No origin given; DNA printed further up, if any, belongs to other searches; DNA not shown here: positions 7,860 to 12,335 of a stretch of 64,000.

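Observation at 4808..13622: Lower-GC ~8.7-kb insertion with a convergent methyltransferase / ATPase-NACHT-nuclease gene set: candidate uncharacterised defence system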

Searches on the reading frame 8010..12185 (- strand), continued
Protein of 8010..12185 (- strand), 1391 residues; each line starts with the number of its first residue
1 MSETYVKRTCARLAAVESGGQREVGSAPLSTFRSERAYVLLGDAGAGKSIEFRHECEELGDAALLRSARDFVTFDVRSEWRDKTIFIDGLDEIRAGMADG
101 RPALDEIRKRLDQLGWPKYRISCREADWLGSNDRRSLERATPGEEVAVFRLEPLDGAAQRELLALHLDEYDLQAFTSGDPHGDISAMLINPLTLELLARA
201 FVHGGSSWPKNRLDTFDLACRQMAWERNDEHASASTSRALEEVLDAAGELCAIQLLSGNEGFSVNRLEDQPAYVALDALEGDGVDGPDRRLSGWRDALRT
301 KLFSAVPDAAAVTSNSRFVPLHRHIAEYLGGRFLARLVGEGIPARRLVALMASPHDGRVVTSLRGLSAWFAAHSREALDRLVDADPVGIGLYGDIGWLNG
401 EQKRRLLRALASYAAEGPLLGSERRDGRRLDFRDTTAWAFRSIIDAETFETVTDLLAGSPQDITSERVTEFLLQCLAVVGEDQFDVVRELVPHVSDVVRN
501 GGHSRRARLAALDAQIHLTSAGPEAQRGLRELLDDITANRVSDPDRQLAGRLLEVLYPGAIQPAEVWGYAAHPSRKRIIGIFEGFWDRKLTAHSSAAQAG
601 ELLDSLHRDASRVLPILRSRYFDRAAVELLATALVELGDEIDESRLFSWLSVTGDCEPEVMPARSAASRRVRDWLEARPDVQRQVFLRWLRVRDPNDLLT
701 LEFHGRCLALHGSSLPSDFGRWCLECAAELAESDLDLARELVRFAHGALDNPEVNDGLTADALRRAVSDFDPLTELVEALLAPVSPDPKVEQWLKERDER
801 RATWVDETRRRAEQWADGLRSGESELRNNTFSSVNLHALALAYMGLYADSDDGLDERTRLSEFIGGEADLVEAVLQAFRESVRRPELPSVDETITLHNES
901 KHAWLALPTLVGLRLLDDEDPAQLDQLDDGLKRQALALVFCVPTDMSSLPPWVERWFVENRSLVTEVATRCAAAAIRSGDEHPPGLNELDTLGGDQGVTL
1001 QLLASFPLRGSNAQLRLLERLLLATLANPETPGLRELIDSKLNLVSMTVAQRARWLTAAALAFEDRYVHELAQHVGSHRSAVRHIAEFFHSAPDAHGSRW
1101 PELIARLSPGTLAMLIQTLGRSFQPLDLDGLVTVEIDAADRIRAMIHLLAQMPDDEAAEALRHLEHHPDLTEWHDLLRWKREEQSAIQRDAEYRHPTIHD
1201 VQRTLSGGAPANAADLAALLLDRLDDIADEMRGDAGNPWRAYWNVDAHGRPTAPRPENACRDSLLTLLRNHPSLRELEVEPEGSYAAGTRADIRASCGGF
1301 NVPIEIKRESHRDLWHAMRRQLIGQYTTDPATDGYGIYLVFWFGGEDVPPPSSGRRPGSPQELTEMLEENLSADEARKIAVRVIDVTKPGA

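Call 34: get_annotated_region(hit=H3, flank=5000)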
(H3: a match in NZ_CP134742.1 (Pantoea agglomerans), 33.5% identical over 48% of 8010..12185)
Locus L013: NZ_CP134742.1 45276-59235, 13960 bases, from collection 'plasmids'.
description: Pantoea agglomerans strain FC61912-B plasmid pFC61912-B_E, complete sequence
organism: Pantoea agglomerans (NCBI taxid 549)
taxonomy: Bacteria; Pseudomonadota; Gammaproteobacteria; Enterobacterales; Erwiniaceae; Pantoea; Pantoea agglomerans
host: -; source: cell culture,Water from creek adjacent to crop field; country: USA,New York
typing (MOB-suite, as given by PLSDB): non-mobilizable; replicon rep_cluster_2315; mating-pair formation MPF_G
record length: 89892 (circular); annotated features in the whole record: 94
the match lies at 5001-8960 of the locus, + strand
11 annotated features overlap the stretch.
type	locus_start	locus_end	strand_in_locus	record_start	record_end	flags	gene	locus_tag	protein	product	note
CDS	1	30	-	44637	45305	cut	-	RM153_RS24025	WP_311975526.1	recombinase family protein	GO:0006310 - DNA recombination [Evidence IEA]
CDS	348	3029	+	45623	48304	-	ppl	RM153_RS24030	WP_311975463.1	anti-phage protein Ppl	GO:0051607 - defense response to virus [Evidence IEA]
CDS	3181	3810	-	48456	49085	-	-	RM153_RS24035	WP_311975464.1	hypothetical protein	-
CDS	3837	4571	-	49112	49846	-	-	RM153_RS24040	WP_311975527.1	tyrosine-type recombinase/integrase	GO:0015074 - DNA integration [Evidence IEA]; GO:0006310 - DNA recombination [Evidence IEA]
CDS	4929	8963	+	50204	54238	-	-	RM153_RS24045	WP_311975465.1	hypothetical protein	-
CDS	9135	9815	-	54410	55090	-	-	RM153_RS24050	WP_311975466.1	hypothetical protein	-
CDS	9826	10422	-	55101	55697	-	-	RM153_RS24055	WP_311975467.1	hypothetical protein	-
CDS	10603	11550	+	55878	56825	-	-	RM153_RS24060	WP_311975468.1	Abi family protein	-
CDS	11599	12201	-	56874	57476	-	-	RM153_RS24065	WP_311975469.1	hypothetical protein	-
CDS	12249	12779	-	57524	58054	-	-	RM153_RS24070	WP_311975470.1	hypothetical protein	-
CDS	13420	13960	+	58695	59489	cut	-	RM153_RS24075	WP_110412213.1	ParA family protein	-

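Call 35: get_annotated_region(hit=H12, flank=5000)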
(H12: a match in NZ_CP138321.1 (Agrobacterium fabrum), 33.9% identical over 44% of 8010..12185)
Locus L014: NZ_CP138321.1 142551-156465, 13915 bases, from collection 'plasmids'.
description: Agrobacterium fabrum strain L-11 plasmid pAtl-11a, complete sequence
organism: Agrobacterium fabrum (NCBI taxid 1176649)
taxonomy: Bacteria; Pseudomonadota; Alphaproteobacteria; Hyphomicrobiales; Rhizobiaceae; Agrobacterium; Agrobacterium fabrum
host: -; source: Blueberry,Crown gall tissues; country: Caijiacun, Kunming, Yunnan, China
typing (MOB-suite, as given by PLSDB): conjugative; relaxase MOBQ; mating-pair formation MPF_T
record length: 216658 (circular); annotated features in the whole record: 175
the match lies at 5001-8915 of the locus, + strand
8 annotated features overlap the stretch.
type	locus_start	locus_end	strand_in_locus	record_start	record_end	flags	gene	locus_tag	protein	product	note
CDS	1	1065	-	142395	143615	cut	-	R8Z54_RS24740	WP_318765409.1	hypothetical protein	-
CDS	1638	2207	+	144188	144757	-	-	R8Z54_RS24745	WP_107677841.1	hypothetical protein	-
CDS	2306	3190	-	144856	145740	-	-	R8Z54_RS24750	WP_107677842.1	hypothetical protein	-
CDS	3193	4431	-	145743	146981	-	-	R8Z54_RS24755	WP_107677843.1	hypothetical protein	-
CDS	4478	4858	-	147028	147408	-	-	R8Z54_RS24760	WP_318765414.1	DUF2513 domain-containing protein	-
CDS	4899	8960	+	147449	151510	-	-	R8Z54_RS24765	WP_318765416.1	hypothetical protein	-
CDS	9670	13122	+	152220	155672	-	-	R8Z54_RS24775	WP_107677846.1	serine/threonine-protein kinase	-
CDS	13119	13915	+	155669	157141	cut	-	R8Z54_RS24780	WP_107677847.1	hypothetical protein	-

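Call 36: get_annotated_region(hit=H2, flank=5000)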
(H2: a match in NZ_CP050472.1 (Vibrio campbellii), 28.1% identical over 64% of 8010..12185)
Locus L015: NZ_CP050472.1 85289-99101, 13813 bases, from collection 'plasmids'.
description: Vibrio campbellii strain LJC013 plasmid unnamed1, complete sequence
organism: Vibrio campbellii (NCBI taxid 680)
taxonomy: Bacteria; Pseudomonadota; Gammaproteobacteria; Vibrionales; Vibrionaceae; Vibrio; Vibrio campbellii
host: -; source: single cell,seawater; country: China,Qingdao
typing (MOB-suite, as given by PLSDB): non-mobilizable; replicon rep_cluster_273
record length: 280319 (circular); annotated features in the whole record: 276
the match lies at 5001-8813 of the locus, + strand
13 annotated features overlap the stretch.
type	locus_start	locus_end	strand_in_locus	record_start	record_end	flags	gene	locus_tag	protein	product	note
CDS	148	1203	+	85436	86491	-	-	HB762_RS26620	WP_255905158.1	hypothetical protein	-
CDS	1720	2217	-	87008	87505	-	-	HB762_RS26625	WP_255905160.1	DUF3592 domain-containing protein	-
CDS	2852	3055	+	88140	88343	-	-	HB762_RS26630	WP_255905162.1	hypothetical protein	-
CDS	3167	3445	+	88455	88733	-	-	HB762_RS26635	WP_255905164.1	hypothetical protein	-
CDS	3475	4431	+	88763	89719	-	-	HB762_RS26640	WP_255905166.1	hypothetical protein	-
CDS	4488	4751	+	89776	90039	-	-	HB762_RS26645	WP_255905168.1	hypothetical protein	-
CDS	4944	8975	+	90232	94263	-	-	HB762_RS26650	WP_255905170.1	hypothetical protein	-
CDS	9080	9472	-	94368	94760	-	-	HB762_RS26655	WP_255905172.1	ProQ/FINO family protein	-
CDS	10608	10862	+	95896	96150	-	-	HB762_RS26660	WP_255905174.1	hypothetical protein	-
CDS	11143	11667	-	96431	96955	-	-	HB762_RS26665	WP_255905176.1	hypothetical protein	-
CDS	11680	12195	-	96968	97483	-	-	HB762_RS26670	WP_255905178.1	hypothetical protein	-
CDS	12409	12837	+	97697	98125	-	-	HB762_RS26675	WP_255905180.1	hypothetical protein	-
CDS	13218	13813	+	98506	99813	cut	-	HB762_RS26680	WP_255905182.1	site-specific integrase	GO:0015074 - DNA integration [Evidence IEA]; GO:0006310 - DNA recombination [Evidence IEA]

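Call 38: find_related_loci(query=A1, collection=genome_contigs, flank=8000)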
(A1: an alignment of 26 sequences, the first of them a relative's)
Query A1 (1391 aa) in genome_contigs; peptide patterns used: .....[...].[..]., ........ (x = any residue, [..] = any of these).
599 stretches matched a pattern (row limit reached: there are more); 439 encode a relative of the query (tblastn E <= 1e-3); the best 80 are kept; 80 distinct loci.
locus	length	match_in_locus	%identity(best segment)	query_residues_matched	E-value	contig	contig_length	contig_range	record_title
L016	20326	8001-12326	52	1-1390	0e+0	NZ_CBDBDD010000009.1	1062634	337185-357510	MAG: Candidatus Poriferisodalis sp. isolate 1824d3bc-1d7c-4dc2-bee8-215acda66181 contig_9, whole genome shotgun sequence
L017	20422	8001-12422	48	1-1391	0e+0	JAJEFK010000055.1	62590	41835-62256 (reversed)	MAG: Acidimicrobiia bacterium isolate p16x43bins.35 k141_281090, whole genome shotgun sequence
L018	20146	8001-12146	44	6-1389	0e+0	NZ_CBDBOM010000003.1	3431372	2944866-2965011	MAG: Candidatus Poriferisocius sp. isolate 6cc4a3fc-7d21-471c-8f5b-206ccb7f2e02 contig_3, whole genome shotgun sequence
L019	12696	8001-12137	45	4-1390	0e+0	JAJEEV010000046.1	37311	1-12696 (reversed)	MAG: Acidimicrobiia bacterium isolate p16x34bins.51 k141_804760, whole genome shotgun sequence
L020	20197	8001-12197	43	5-1390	0e+0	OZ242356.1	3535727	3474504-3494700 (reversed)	MAG: Acidimicrobiales bacterium isolate 1ff3c0e0-a0fb-4382-b91d-522820076fd5 genome assembly, chromosome: 1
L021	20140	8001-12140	45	4-1391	0e+0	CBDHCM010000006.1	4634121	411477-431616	MAG: Candidatus Aldehydirespirator sp. isolate 36171f10-6b1c-407a-8267-17b84cd7c53a genome assembly, contig: chromosome_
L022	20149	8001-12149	42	5-1391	0e+0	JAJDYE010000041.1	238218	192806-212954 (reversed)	MAG: Acidimicrobiia bacterium isolate jk18x27bins.72 k141_130160, whole genome shotgun sequence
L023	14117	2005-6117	42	4-1390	0e+0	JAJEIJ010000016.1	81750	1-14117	MAG: Acidimicrobiia bacterium isolate p16x65bins.37 k141_213675, whole genome shotgun sequence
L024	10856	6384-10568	43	4-1391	0e+0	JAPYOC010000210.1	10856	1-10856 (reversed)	MAG: Candidatus Poriferisocius aerobius isolate m_cahh6 Seq210, whole genome shotgun sequence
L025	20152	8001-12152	44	4-1389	0e+0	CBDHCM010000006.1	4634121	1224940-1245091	MAG: Candidatus Aldehydirespirator sp. isolate 36171f10-6b1c-407a-8267-17b84cd7c53a genome assembly, contig: chromosome_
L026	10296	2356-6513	42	5-1389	0e+0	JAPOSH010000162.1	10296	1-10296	MAG: bacterium isolate CAR2_bin_19 NODE_2122_length_10296_cov_6.39781, whole genome shotgun sequence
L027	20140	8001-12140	43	5-1390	0e+0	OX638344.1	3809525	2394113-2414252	MAG: uncultured Acidimicrobiales bacterium isolate f043cee6-6750-45b5-b834-f9289512c0be genome assembly, chromosome: 1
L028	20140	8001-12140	43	2-1389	0e+0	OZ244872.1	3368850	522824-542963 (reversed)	MAG: Candidatus Aldehydirespirator sp. isolate 389653a7-0111-4ae2-a933-d032a7ae712c genome assembly, chromosome: 1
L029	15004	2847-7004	43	1-1389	0e+0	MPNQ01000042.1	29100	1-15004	MAG: marine group bacterium Sva0996 bin134 NODE_2366_length_29100_cov_19.3493_ID_4731, whole genome shotgun sequence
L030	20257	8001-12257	45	2-1390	0e+0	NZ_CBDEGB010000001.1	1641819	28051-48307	MAG: Candidatus Poriferisodalis sp. isolate f5b3f634-3930-48ef-b7e0-85baa50b5fea contig_1, whole genome shotgun sequence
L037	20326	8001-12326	51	1-1391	0e+0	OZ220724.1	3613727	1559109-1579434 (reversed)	MAG: Acidimicrobiales bacterium isolate 2ecf3f36-bb12-4e02-a4a9-b25c11871a57 genome assembly, chromosome: 1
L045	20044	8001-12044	38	6-1389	0e+0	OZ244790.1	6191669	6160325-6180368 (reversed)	MAG: Candidatus Latescibacterota bacterium isolate 46c83e85-0880-45c6-8d78-79488e6eca4b genome assembly, chromosome: 1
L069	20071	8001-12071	38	6-1389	0e+0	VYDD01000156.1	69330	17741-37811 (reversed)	MAG: Gammaproteobacteria bacterium isolate SB0675_bin_31 NODE_171_length_69330_cov_6.232667, whole genome shotgun sequen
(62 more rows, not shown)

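Call 40: search_protein_families(library=ncbifam, proteins=[L013:4929-8963:+, L014:4899-8960:+, L015:4944-8975:+, L016:8001-12335:+, L045:7989-12050:+, L069:7974-12095:+], max_evalue=0.00001)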
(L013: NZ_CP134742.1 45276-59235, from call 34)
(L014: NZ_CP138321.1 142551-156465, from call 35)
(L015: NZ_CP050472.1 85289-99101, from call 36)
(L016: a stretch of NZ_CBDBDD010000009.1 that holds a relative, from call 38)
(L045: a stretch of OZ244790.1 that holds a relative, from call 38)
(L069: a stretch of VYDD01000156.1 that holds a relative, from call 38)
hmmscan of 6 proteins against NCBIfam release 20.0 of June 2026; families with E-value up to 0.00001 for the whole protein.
L013:4929-8963:+ (1344 aa): 2 families
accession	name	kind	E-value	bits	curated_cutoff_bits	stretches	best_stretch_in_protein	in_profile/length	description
NF058535.1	antiphage_EruA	equivalog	1.3e-232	775.6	1000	1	24-1344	15-1318/1318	NACHT domain-containing antiphage protein EruA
NF058534.1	antiphage_HyoA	equivalog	3.3e-24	84.6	1200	1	136-647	197-722/1430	NACHT domain-containing antiphage protein HyoA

L014:4899-8960:+ (1353 aa): 1 family
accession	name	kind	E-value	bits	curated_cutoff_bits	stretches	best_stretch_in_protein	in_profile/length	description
NF058535.1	antiphage_EruA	equivalog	9.5e-265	882.1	1000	1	21-1335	2-1318/1318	NACHT domain-containing antiphage protein EruA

L015:4944-8975:+ (1343 aa): 2 families
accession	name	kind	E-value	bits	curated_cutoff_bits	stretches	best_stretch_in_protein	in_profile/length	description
NF058535.1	antiphage_EruA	equivalog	5e-233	777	1000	1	21-1332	19-1318/1318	NACHT domain-containing antiphage protein EruA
NF058534.1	antiphage_HyoA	equivalog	9.6e-38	129.5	1200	1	135-1288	201-1380/1430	NACHT domain-containing antiphage protein HyoA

L016:8001-12335:+ (1444 aa): 2 families
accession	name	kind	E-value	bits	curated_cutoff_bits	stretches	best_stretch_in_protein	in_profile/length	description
NF058535.1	antiphage_EruA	equivalog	2.1e-219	731.9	1000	1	27-1439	16-1318/1318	NACHT domain-containing antiphage protein EruA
NF058534.1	antiphage_HyoA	equivalog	2.3e-37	128.3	1200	1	324-1440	361-1429/1430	NACHT domain-containing antiphage protein HyoA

L045:7989-12050:+ (1353 aa): 2 families
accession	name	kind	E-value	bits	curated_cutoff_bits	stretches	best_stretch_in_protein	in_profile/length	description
NF058535.1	antiphage_EruA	equivalog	5.2e-294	979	1000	1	18-1350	8-1318/1318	NACHT domain-containing antiphage protein EruA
NF058534.1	antiphage_HyoA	equivalog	6.2e-55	186.5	1200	1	133-1350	187-1428/1430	NACHT domain-containing antiphage protein HyoA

L069:7974-12095:+ (1373 aa): 2 families
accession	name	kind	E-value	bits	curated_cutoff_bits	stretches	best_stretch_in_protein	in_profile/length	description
NF058535.1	antiphage_EruA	equivalog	1e-266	888.6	1000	1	26-1364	11-1318/1318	NACHT domain-containing antiphage protein EruA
NF058534.1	antiphage_HyoA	equivalog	1.7e-51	175.1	1200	1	110-1365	158-1429/1430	NACHT domain-containing antiphage protein HyoA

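Call 59: search_solved_structures(query=A1, max_evalue=1)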
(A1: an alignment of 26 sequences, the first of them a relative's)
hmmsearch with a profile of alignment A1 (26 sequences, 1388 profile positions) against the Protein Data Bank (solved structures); distinct sequences matched with E-value up to 1: 0.

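Call 91: find_homologous_proteins(query=L014:4899-8960:+, max_evalue=1e-20)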
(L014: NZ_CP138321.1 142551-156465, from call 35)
Query L014:4899-8960:+ (1353 aa): 269 proteins with E <= 1e-20 among 8000 candidates; the best 120 are listed.
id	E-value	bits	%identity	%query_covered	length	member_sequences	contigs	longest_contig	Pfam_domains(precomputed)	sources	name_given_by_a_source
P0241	0.0e+0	3015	100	100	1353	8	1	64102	-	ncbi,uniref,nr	ncbi:NACHT domain-containing NTPase [Agrobacterium sp. LAD9]|uniref:NACHT domain-containing protein 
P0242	0.0e+0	2727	90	100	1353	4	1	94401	-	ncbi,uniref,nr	ncbi:NACHT domain-containing protein [Agrobacterium salinitolerans]|uniref:NACHT domain-containing p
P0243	0.0e+0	2680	89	100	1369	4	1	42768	-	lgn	-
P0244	0.0e+0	2668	88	100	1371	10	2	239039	-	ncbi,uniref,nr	ncbi:NACHT domain-containing protein [Rhizobium leguminosarum]|uniref:NACHT domain-containing protei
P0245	0.0e+0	2661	88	100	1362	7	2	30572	-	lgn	-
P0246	0.0e+0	2661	87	100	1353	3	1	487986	-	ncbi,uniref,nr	ncbi:NACHT domain-containing protein [Rhizobium leguminosarum]|uniref:NACHT domain-containing protei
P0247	0.0e+0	2620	87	99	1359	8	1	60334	-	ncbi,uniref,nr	ncbi:NACHT domain-containing protein [Rhizobium laguerreae]|uniref:NACHT domain-containing protein n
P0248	0.0e+0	2603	86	100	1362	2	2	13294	-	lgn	-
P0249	0.0e+0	2568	86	100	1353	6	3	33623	-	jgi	-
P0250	0.0e+0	2496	83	99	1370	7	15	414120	-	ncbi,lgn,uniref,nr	ncbi:NACHT domain-containing protein [Sinorhizobium medicae]|uniref:NACHT domain-containing protein 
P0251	0.0e+0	2485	85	97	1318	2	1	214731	-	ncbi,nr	ncbi:hypothetical protein ATY79_19035 [Rhizobium sp. R693]|nr:hypothetical protein ATY79_19035 [Rhiz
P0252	0.0e+0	2467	81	100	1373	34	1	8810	-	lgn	-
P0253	0.0e+0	2448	81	100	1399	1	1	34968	-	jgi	jgi:hypothetical protein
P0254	0.0e+0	2039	69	98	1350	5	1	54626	-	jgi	jgi:hypothetical protein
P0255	0.0e+0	1998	67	99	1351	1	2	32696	-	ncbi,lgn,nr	ncbi:hypothetical protein GOB50_30945 [Sinorhizobium meliloti]|nr:hypothetical protein [Sinorhizobiu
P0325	0.0e+0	1346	49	98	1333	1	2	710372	-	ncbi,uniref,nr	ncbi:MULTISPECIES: hypothetical protein [unclassified Pseudovibrio]|uniref:NACHT domain-containing p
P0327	0.0e+0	1318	50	95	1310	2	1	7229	-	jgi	jgi:hypothetical protein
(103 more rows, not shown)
